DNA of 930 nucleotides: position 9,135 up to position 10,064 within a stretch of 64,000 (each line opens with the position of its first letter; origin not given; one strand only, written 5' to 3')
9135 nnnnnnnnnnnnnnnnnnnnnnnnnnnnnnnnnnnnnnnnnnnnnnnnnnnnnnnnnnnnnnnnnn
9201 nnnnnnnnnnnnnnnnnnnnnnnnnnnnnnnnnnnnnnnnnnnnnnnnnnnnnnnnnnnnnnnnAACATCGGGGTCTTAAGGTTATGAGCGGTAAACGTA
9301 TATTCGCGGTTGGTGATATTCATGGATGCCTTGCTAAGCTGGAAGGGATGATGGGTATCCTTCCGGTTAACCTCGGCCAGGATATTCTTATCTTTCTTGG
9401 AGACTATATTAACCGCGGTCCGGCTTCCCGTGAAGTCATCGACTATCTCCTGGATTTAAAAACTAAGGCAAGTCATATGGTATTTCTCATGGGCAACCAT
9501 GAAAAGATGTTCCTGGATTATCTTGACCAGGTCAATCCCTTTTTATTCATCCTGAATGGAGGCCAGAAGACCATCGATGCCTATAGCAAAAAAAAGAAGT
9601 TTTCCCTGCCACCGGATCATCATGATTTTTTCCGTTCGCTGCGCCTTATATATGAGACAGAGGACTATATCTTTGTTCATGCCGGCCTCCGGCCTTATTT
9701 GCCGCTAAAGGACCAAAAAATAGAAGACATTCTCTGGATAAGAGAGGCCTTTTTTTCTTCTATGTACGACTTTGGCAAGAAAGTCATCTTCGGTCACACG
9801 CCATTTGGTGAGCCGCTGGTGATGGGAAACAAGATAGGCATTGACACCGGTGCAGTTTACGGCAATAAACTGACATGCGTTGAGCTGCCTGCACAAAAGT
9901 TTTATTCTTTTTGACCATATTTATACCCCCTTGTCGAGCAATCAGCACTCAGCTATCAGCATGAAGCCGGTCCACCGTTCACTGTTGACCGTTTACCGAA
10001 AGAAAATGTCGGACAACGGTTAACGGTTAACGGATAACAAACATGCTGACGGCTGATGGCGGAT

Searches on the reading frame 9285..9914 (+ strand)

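Call 4: search_protein_families(library=pfam, proteins=[window:9285-9914:+], max_evalue=0.01)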
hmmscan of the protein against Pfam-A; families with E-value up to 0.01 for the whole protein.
window:9285-9914:+ (209 aa): 1 family
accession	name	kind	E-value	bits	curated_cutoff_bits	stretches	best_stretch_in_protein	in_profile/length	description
PF00149.33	Metallophos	-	1.5e-17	65.1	21.5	1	5-175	2-159/191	Calcineurin-like phosphoesterase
